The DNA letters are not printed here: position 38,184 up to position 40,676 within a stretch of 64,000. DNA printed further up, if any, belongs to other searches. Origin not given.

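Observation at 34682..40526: Two pseudo-cyclases flanking an MscS channel: a probably nucleotide-independent sensor-channel system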

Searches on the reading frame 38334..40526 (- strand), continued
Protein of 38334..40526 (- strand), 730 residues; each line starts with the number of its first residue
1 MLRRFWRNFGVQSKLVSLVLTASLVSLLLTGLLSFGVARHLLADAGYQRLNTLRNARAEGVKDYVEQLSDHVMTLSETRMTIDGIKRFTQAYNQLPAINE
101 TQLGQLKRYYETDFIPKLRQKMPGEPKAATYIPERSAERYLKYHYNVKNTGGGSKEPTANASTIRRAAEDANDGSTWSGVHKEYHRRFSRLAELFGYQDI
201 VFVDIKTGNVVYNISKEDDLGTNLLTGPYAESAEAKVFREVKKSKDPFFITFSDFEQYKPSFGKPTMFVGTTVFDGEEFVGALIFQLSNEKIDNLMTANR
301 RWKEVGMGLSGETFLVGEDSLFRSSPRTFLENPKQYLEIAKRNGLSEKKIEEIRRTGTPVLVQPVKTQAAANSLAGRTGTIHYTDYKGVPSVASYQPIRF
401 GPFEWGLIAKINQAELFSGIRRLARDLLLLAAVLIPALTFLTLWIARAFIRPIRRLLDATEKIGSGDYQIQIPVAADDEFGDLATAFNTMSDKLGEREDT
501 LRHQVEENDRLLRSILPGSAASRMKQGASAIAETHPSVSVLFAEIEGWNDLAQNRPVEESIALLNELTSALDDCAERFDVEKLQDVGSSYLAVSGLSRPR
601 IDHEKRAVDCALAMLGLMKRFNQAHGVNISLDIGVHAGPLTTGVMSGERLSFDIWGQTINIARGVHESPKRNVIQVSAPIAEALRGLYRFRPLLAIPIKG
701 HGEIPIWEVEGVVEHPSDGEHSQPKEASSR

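Call 20: find_homologous_proteins(query=window:38334-40526:-, max_evalue=1e-20)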
Query window:38334-40526:- (730 aa): 198 proteins with E <= 1e-20 among 8000 candidates; the best 120 are listed.
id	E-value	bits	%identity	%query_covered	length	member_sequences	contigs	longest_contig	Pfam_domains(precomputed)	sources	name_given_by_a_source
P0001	0.0e+0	1645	100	100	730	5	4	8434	PF00672.31,PF02743.25,PF00211.26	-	-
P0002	0.0e+0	1234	75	98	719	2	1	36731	PF00672.31,PF02743.25,PF00211.26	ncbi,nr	ncbi:MAG: adenylate/guanylate cyclase domain-containing protein [Cyanobacteriota bacterium]|nr:adeny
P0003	0.0e+0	1224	75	97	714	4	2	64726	PF00672.31,PF02743.25,PF00211.26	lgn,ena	-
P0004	0.0e+0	1221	73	100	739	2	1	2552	PF00672.31,PF02743.25,PF00211.26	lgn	-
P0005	0.0e+0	1200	72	100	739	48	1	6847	PF00672.31,PF02743.25,PF00211.26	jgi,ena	jgi:class 3 adenylate cyclase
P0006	0.0e+0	1179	73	98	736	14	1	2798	PF00672.31,PF02743.25,PF00211.26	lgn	-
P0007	0.0e+0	1169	70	99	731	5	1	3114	PF00672.31,PF02743.25,PF00211.26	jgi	jgi:class 3 adenylate cyclase/HAMP domain-containing protein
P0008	0.0e+0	1167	71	99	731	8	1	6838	PF00672.31,PF02743.25,PF00211.26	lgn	-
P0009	0.0e+0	1160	71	97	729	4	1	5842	PF00672.31,PF02743.25,PF00211.26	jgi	jgi:class 3 adenylate cyclase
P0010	0.0e+0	1157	72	97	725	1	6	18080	PF00672.31,PF02743.25,PF00211.26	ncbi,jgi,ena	jgi:class 3 adenylate cyclase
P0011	0.0e+0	1156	72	97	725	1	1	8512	PF00672.31,PF02743.25,PF00211.26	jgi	jgi:class 3 adenylate cyclase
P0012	0.0e+0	1156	72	97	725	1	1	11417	PF00672.31,PF02743.25,PF00211.26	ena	-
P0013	0.0e+0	1156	72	97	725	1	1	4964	PF00672.31,PF02743.25,PF00211.26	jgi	jgi:class 3 adenylate cyclase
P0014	0.0e+0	1155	72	97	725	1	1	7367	PF00672.31,PF02743.25,PF00211.26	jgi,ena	-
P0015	0.0e+0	1155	72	97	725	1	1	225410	PF00672.31,PF02743.25,PF00211.26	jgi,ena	jgi:class 3 adenylate cyclase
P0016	0.0e+0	1155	72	97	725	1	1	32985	PF00672.31,PF02743.25,PF00211.26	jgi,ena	jgi:class 3 adenylate cyclase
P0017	0.0e+0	1155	72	97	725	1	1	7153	PF00672.31,PF02743.25,PF00211.26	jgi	jgi:class 3 adenylate cyclase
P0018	0.0e+0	1155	72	97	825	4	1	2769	PF00672.31,PF02743.25,PF00211.26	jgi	-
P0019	0.0e+0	1154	72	97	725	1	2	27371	PF00672.31,PF02743.25,PF00211.26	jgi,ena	jgi:class 3 adenylate cyclase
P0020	0.0e+0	1151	71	96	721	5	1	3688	PF00672.31,PF02743.25,PF00211.26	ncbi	ncbi:MAG: adenylate/guanylate cyclase domain-containing protein [Cyanobium sp.]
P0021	0.0e+0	1151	73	97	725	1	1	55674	PF00672.31,PF02743.25,PF00211.26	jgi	-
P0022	0.0e+0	1149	72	97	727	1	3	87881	PF00672.31,PF02743.25,PF00211.26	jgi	jgi:class 3 adenylate cyclase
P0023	0.0e+0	1148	72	97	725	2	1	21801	PF00672.31,PF02743.25,PF00211.26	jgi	-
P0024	0.0e+0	1133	70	99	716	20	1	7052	PF00672.31,PF02743.25,PF00211.26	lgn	-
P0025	0.0e+0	1124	69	98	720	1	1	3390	PF00672.31,PF02743.25,PF00211.26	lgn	-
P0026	0.0e+0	1114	69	94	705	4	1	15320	PF00672.31,PF02743.25,PF00211.26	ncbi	ncbi:MAG: adenylate/guanylate cyclase domain-containing protein [Cyanobium sp.]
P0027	0.0e+0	1107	68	97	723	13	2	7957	PF00672.31,PF02743.25,PF00211.26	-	-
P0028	0.0e+0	1063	64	99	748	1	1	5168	PF00672.31,PF02743.25,PF00211.26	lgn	-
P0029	0.0e+0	1020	62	97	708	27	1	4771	PF00672.31,PF02743.25,PF00211.26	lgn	-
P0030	0.0e+0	1017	64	97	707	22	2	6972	PF00672.31,PF02743.25,PF00211.26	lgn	-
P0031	0.0e+0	1012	64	97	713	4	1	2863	PF00672.31,PF02743.25,PF00211.26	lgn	-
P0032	1.3e-295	1000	59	98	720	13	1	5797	PF00672.31,PF02743.25,PF00211.26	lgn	-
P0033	1.1e-291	987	59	99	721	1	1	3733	PF00672.31,PF02743.25,PF00211.26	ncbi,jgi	jgi:class 3 adenylate cyclase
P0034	1.0e-287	974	61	98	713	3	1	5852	PF00672.31,PF02743.25,PF00211.26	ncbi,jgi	jgi:class 3 adenylate cyclase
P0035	3.8e-282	956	61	97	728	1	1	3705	PF00672.31,PF02743.25,PF00211.26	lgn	-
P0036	1.2e-281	954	60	96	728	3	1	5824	PF00672.31,PF02743.25,PF00211.26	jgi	jgi:class 3 adenylate cyclase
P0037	9.3e-281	951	57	100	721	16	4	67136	PF00672.31,PF02743.25,PF00211.26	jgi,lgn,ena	jgi:class 3 adenylate cyclase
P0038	9.7e-281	951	70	84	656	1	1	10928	PF00672.31,PF02743.25,PF00211.26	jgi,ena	jgi:methyl-accepting chemotaxis protein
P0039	4.6e-278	942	62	96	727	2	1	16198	PF00672.31,PF02743.25,PF00211.26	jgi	jgi:class 3 adenylate cyclase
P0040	3.6e-276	936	60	97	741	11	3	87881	PF00672.31,PF02743.25,PF00211.26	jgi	jgi:class 3 adenylate cyclase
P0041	4.0e-276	936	58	98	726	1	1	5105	PF00672.31,PF02743.25,PF00211.26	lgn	-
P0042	1.9e-274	930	59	97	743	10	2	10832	PF00672.31,PF02743.25,PF00211.26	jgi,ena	jgi:class 3 adenylate cyclase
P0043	5.3e-270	916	55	99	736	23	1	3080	PF00672.31,PF02743.25,PF00211.26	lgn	-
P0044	1.9e-267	907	58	96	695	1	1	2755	PF00672.31,PF02743.25,PF00211.26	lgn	-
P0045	9.9e-266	902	58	97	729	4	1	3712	PF00672.31,PF00211.26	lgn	-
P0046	2.5e-256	871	55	97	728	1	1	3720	PF00672.31,PF02743.25,PF00211.26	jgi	jgi:class 3 adenylate cyclase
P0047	2.3e-255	867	54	99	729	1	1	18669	PF00672.31,PF02743.25,PF00211.26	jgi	jgi:class 3 adenylate cyclase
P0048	2.4e-255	867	54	97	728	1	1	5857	PF00672.31,PF02743.25,PF00211.26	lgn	-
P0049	1.2e-254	865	53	97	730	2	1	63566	PF00672.31,PF02743.25,PF00211.26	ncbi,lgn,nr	ncbi:HAMP domain-containing protein [Cyanobium sp. FGCU-6]|nr:HAMP domain-containing protein [Cyanob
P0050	2.9e-254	864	55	97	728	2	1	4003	PF00672.31,PF02743.25,PF00211.26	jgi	jgi:class 3 adenylate cyclase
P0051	6.4e-253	859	53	99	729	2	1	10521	PF00672.31,PF02743.25,PF00211.26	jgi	jgi:class 3 adenylate cyclase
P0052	3.3e-252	857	74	71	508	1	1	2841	PF00672.31,PF02743.25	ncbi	ncbi:MAG: HAMP domain-containing protein, partial [Cyanobium sp.]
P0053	3.9e-250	850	53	100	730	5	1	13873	PF00672.31,PF02743.25,PF00211.26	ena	-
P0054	8.4e-249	846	53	98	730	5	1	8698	PF00672.31,PF02743.25,PF00211.26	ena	-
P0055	2.7e-247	841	52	100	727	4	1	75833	PF00672.31,PF02743.25,PF00211.26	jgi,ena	jgi:class 3 adenylate cyclase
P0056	1.6e-246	838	52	98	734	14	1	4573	PF00672.31,PF00211.26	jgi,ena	-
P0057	6.2e-243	826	51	97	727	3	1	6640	PF00672.31,PF00211.26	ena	-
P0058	3.8e-237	807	51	97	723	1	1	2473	PF00672.31,PF00211.26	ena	-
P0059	3.0e-236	804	51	97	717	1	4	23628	PF00672.31,PF02743.25,PF00211.26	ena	-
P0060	7.5e-234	796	50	97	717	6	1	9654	PF00672.31,PF02743.25,PF00211.26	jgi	jgi:class 3 adenylate cyclase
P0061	1.8e-232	792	50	97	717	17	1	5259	PF00672.31,PF02743.25,PF00211.26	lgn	-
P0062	4.9e-232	790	64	74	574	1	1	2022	PF00672.31,PF02743.25,PF00211.26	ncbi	ncbi:MAG: adenylate/guanylate cyclase domain-containing protein, partial [Cyanobium sp.]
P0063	8.5e-231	786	50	97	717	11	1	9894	PF00672.31,PF02743.25,PF00211.26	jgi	-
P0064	2.0e-229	782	50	97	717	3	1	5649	PF00672.31,PF02743.25,PF00211.26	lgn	-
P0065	7.4e-228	776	49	97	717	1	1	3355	PF00672.31,PF02743.25,PF00211.26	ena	-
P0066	1.0e-226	773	62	76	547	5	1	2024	PF00672.31,PF02743.25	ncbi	ncbi:MAG: HAMP domain-containing protein, partial [Cyanobium sp.]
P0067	1.2e-226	773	50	97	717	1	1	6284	PF00672.31,PF02743.25,PF00211.26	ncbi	ncbi:MAG: adenylate/guanylate cyclase domain-containing protein [Cyanobium sp. ELA712]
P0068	2.8e-225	768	49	97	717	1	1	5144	PF00672.31,PF02743.25,PF00211.26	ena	-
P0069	1.9e-215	735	46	97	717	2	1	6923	PF00672.31,PF02743.25,PF00211.26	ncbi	-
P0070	2.0e-210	719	45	97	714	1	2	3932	PF00672.31,PF02743.25,PF00211.26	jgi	jgi:class 3 adenylate cyclase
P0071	3.8e-202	692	62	69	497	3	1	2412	PF00672.31,PF02743.25,PF00211.26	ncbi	ncbi:MAG: adenylate/guanylate cyclase domain-containing protein, partial [Cyanobium sp.]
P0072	1.4e-168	581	50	74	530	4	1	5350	PF00672.31,PF02743.25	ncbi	ncbi:MAG: HAMP domain-containing protein, partial [Cyanobium sp. ELA507]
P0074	6.2e-147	509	36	96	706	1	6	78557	PF00672.31,PF00211.26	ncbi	ncbi:MAG: adenylate/guanylate cyclase domain-containing protein [Cyanobacteria bacterium J06629_2]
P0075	1.6e-145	504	35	96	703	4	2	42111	PF00672.31,PF02743.25,PF00211.26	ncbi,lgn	-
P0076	7.3e-136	472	34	96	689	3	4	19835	PF00672.31,PF02743.25,PF00211.26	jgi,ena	-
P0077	9.6e-135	469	34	95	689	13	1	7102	PF00672.31,PF02743.25,PF00211.26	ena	-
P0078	1.7e-133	465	34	96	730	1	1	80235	PF00672.31,PF00211.26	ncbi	ncbi:MAG: adenylate/guanylate cyclase domain-containing protein [Isosphaeraceae bacterium]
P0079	5.0e-127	443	32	94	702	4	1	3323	PF00672.31,PF02743.25,PF00211.26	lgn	-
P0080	9.2e-124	432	35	97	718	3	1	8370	PF00672.31,PF02743.25,PF00211.26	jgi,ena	-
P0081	1.3e-123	432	33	96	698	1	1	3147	PF00672.31,PF02743.25,PF00211.26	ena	-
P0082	1.7e-123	432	34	96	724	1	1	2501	PF00672.31,PF02743.25,PF00211.26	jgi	jgi:class 3 adenylate cyclase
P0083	2.1e-123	431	34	96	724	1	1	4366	PF00672.31,PF02743.25,PF00211.26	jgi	jgi:class 3 adenylate cyclase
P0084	6.2e-123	430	34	96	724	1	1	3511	PF00672.31,PF02743.25,PF00211.26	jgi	jgi:class 3 adenylate cyclase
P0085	8.4e-123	429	34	96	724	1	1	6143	PF00672.31,PF02743.25,PF00211.26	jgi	jgi:class 3 adenylate cyclase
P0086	1.0e-122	429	34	96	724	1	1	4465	PF00672.31,PF02743.25,PF00211.26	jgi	jgi:class 3 adenylate cyclase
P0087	1.1e-122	429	35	97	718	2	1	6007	PF00672.31,PF02743.25,PF00211.26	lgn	-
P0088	2.1e-122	428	34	96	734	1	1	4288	PF00672.31,PF02743.25,PF00211.26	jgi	jgi:class 3 adenylate cyclase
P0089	6.0e-122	426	33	96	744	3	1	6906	PF00672.31,PF02743.25,PF00211.26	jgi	jgi:class 3 adenylate cyclase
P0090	7.4e-122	426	32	96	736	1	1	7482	PF00672.31,PF02743.25,PF00211.26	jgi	jgi:class 3 adenylate cyclase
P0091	8.8e-122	426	33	96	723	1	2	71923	PF00672.31,PF02743.25,PF00211.26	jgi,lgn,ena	-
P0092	2.4e-121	424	33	97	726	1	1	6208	PF00672.31,PF02743.25,PF00211.26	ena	-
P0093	5.7e-121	423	33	96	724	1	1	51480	PF00672.31,PF02743.25,PF00211.26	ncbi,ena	-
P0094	8.4e-121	423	34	97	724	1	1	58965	PF00672.31,PF02743.25,PF00211.26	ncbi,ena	-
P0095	8.8e-121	423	33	96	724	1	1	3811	PF00672.31,PF02743.25,PF00211.26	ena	-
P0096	9.2e-121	423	33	96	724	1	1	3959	PF00672.31,PF02743.25,PF00211.26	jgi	jgi:class 3 adenylate cyclase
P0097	9.8e-121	422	33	96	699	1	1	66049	PF00672.31,PF02743.25,PF00211.26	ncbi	-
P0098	1.1e-120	422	33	96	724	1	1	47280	PF00672.31,PF02743.25,PF00211.26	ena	-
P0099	2.0e-120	421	33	96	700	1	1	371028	PF00672.31,PF02743.25,PF00211.26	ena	-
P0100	2.4e-120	421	33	96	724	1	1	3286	PF00672.31,PF02743.25,PF00211.26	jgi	jgi:class 3 adenylate cyclase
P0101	2.5e-120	421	33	95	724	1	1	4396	PF00672.31,PF02743.25,PF00211.26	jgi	-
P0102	2.9e-120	421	32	97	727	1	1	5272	PF00672.31,PF00211.26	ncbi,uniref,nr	ncbi:MAG TPA: adenylate/guanylate cyclase domain-containing protein [Mycobacterium sp.]|uniref:adeny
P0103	2.9e-120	421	34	96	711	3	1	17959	PF00672.31,PF02743.25,PF00211.26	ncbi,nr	ncbi:MAG: HAMP domain-containing protein [Mycobacterium sp.]|nr:HAMP domain-containing protein [Myco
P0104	3.0e-120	421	35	97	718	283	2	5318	PF00672.31,PF02743.25,PF00211.26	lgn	-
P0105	4.3e-120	420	33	96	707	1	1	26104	PF00672.31,PF02743.25,PF00211.26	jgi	jgi:class 3 adenylate cyclase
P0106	5.0e-120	420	33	96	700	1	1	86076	PF00672.31,PF02743.25,PF00211.26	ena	-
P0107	5.0e-120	420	33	96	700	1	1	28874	PF00672.31,PF02743.25,PF00211.26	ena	-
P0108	5.4e-120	420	33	97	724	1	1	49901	PF00672.31,PF02743.25,PF00211.26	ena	-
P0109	5.9e-120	420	34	97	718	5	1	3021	PF00672.31,PF02743.25,PF00211.26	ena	-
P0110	5.9e-120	420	33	96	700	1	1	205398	PF00672.31,PF02743.25,PF00211.26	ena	-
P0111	6.0e-120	420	33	96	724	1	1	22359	PF00672.31,PF02743.25,PF00211.26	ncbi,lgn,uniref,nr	ncbi:adenylate/guanylate cyclase domain-containing protein [Mycobacterium sp.]|uniref:adenylate/guan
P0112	6.8e-120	420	33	96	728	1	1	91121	PF00672.31,PF02743.25,PF00211.26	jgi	jgi:class 3 adenylate cyclase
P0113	9.2e-120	419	32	96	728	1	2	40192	PF00672.31,PF02743.25,PF00211.26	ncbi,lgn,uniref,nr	ncbi:adenylate/guanylate cyclase domain-containing protein [Mycobacterium sp. 1465703.0]|uniref:aden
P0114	1.4e-119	419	32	97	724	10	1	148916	PF00672.31,PF02743.25,PF00211.26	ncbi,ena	-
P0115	1.8e-119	418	33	96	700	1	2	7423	PF00672.31,PF02743.25,PF00211.26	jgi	jgi:class 3 adenylate cyclase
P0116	1.8e-119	418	33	96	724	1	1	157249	PF00672.31,PF02743.25,PF00211.26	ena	-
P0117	5.3e-119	417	33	96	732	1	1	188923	PF00672.31,PF02743.25,PF00211.26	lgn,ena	-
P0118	5.5e-119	417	33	96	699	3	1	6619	PF00672.31,PF02743.25,PF00211.26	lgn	-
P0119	8.4e-119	416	34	97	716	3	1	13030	PF00672.31,PF02743.25,PF00211.26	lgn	-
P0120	1.8e-118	415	33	96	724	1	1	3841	PF00672.31,PF02743.25,PF00211.26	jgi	jgi:class 3 adenylate cyclase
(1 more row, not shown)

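Call 47: find_encoding_contigs(protein=P0113, flank=5000, max_places=2)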
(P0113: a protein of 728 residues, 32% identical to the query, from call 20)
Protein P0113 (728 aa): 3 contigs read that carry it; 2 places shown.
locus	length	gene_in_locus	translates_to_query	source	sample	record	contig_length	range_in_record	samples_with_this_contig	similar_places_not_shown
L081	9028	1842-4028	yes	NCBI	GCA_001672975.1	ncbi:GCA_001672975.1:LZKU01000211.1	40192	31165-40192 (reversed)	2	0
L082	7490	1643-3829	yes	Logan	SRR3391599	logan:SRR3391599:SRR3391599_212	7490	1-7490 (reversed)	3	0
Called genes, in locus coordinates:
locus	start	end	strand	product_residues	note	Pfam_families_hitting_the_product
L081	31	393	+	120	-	-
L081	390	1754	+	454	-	-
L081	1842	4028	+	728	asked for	PF02743:dCache_1 (weak), PF00672:HAMP, PF00211:Guanylate_cyc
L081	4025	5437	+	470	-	PF21088:MS_channel_1st (weak), PF00924:MS_channel_2nd, PF00027:cNMP_binding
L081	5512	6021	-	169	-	PF13563:2_5_RNA_ligase2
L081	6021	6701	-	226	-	PF01656:CbiA (weak), PF13500:AAA_26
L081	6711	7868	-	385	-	PF00155:Aminotran_1_2, PF01041:DegT_DnrJ_EryC1 (weak), PF01053:Cys_Met_Meta_PP (weak), PF00202:Aminotran_3 (weak)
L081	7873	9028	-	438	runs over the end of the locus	PF00202:Aminotran_3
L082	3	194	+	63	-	?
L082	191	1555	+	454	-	-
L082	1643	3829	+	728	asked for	PF02743:dCache_1 (weak), PF00672:HAMP, PF00211:Guanylate_cyc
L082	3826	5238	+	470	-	PF21088:MS_channel_1st (weak), PF00924:MS_channel_2nd, PF00027:cNMP_binding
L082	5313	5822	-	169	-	PF13563:2_5_RNA_ligase2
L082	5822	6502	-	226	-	PF01656:CbiA (weak), PF13500:AAA_26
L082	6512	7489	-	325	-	?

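Call 48: find_encoding_contigs(protein=P0001, flank=10000, max_places=4)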
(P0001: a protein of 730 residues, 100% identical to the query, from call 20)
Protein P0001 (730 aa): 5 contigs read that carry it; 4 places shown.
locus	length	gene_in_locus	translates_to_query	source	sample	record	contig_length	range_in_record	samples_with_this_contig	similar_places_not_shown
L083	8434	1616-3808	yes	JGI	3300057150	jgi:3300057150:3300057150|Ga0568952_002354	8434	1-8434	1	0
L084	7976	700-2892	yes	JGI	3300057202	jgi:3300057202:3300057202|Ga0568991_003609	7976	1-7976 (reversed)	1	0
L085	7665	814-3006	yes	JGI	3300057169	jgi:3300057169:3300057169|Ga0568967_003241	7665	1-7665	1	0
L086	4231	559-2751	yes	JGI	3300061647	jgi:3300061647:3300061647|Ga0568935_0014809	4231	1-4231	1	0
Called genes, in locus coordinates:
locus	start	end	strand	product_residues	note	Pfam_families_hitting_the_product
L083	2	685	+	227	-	?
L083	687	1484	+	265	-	PF00005:ABC_tran, PF13401:AAA_22 (faint)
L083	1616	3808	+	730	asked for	PF02743:dCache_1, PF00672:HAMP, PF00211:Guanylate_cyc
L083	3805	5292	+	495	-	PF00924:MS_channel_2nd, PF21082:MS_channel_3rd (weak), PF00027:cNMP_binding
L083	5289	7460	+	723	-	PF02743:dCache_1, PF00672:HAMP, PF00211:Guanylate_cyc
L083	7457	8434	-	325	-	?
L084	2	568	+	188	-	?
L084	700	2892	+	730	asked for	PF02743:dCache_1, PF00672:HAMP, PF00211:Guanylate_cyc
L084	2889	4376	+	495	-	PF00924:MS_channel_2nd, PF21082:MS_channel_3rd (weak), PF00027:cNMP_binding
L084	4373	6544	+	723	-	PF02743:dCache_1, PF00672:HAMP, PF00211:Guanylate_cyc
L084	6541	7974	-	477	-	?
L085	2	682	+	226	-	?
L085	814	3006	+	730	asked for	PF02743:dCache_1, PF00672:HAMP, PF00211:Guanylate_cyc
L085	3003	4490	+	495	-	PF00924:MS_channel_2nd, PF21082:MS_channel_3rd (weak), PF00027:cNMP_binding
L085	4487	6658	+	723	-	PF02743:dCache_1, PF00672:HAMP, PF00211:Guanylate_cyc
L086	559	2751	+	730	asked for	PF02743:dCache_1, PF00672:HAMP, PF00211:Guanylate_cyc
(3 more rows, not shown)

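Call 66: find_encoding_contigs(protein=P0040, flank=7000, max_places=1)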
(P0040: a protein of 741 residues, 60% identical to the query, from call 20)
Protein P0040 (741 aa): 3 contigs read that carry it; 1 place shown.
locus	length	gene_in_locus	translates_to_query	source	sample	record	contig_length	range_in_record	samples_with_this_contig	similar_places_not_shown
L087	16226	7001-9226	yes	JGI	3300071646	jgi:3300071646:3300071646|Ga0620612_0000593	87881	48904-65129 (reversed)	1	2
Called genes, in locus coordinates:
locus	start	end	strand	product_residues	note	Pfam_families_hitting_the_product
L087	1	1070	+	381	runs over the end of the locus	PF02885:Glycos_trans_3N, PF00591:Glycos_transf_3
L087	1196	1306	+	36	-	-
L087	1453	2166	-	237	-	PF02915:Rubrerythrin, PF00301:Rubredoxin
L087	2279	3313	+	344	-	PF12849:PBP_like_2, PF01547:SBP_bac_1 (weak), PF12727:PBP_like (weak)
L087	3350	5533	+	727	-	PF02743:dCache_1, PF00672:HAMP, PF00211:Guanylate_cyc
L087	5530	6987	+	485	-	PF00924:MS_channel_2nd, PF00027:cNMP_binding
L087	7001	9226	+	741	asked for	PF02743:dCache_1, PF00672:HAMP, PF00211:Guanylate_cyc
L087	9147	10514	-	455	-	PF14067:LssY_C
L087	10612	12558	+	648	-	PF07969:Amidohydro_3, PF01979:Amidohydro_1 (faint)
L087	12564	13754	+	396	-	PF02595:Gly_kinase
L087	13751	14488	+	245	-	PF00196:GerE, PF08281:Sigma70_r4_2 (weak)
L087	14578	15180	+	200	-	-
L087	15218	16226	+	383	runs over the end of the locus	PF14240:YHYH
